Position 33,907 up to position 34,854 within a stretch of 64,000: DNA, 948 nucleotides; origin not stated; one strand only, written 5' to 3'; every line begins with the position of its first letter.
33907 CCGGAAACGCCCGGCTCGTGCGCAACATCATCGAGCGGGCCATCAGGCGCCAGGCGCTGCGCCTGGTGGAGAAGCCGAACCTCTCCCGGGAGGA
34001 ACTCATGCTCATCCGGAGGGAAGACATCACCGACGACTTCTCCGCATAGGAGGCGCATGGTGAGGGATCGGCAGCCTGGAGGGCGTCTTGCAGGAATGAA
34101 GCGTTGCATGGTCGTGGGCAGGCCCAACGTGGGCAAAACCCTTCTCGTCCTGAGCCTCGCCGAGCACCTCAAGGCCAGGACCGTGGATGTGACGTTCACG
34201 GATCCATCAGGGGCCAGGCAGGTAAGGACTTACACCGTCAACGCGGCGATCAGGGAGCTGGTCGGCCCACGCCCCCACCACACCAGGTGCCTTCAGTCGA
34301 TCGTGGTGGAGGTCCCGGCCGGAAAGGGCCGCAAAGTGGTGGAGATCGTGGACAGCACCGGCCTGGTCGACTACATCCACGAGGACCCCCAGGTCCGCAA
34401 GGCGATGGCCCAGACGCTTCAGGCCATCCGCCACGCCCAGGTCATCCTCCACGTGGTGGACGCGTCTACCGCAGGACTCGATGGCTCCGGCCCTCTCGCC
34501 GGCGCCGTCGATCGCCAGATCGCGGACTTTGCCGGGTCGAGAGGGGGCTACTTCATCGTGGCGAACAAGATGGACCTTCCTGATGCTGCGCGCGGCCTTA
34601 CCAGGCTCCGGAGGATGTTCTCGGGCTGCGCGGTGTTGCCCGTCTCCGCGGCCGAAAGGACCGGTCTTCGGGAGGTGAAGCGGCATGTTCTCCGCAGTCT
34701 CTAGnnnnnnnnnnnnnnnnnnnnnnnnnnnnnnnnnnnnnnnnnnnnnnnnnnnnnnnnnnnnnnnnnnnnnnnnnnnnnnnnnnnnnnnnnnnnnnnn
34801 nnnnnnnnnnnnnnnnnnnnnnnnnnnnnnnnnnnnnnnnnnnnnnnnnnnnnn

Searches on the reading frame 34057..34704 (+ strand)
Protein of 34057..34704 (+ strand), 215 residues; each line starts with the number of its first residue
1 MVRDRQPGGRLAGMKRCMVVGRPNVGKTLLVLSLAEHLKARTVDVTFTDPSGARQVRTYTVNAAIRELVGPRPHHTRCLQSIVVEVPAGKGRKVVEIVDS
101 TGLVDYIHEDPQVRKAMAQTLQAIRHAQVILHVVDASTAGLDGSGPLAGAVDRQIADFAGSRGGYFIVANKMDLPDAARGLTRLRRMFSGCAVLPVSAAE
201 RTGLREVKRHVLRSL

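Call 4: search_protein_families(library=pfam, proteins=[window:34057-34704:+], max_evalue=0.1)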
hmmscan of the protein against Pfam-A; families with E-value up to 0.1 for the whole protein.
window:34057-34704:+ (215 aa): 14 families
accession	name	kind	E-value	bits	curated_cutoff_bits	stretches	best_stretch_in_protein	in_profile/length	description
PF01926.29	MMR_HSR1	-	1.8e-12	47.8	21.9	1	17-171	2-113/113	50S ribosome-binding GTPase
PF13481.12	AAA_25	-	5e-05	23.5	27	1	9-156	28-171/195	AAA domain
PF13401.12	AAA_22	-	0.00043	21.1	27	1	17-91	8-84/130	AAA domain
PF02421.24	FeoB_N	-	0.00049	20.1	27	0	16-36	2-22/156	Ferrous iron transport protein B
PF00009.33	GTP_EFTU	-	0.0013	18.8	26.5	1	16-179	5-138/188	Elongation factor Tu GTP binding domain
PF13500.12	AAA_26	-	0.0025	18.2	27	1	22-76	9-62/198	AAA domain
PF08438.16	YGR210-like_G4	-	0.0026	18.6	24.7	1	168-209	1-41/108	Obg-like GTPase YGR210-like, G4 motif-containing domain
PF00004.35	AAA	-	0.0047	17.8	21.2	1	18-49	2-33/131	ATPase family associated with various cellular activities (AAA)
PF03029.23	ATP_bind_1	-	0.0062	16.8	27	1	19-69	1-51/240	Conserved hypothetical ATP binding protein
PF03193.22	RsgA_GTPase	-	0.011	16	30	0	150-210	41-103/174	RsgA GTPase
PF13191.12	AAA_16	-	0.016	16.2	32.6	1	17-68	27-63/167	AAA ATPase domain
PF01637.24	ATPase_2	-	0.02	15.1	33.2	1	18-73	24-69/225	ATPase domain predominantly from Archaea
PF00350.29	Dynamin_N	-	0.029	14.8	27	1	77-138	85-140/168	Dynamin family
PF09439.16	SRPRB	-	0.035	13.9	25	0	16-62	5-44/178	Signal recognition particle receptor beta subunit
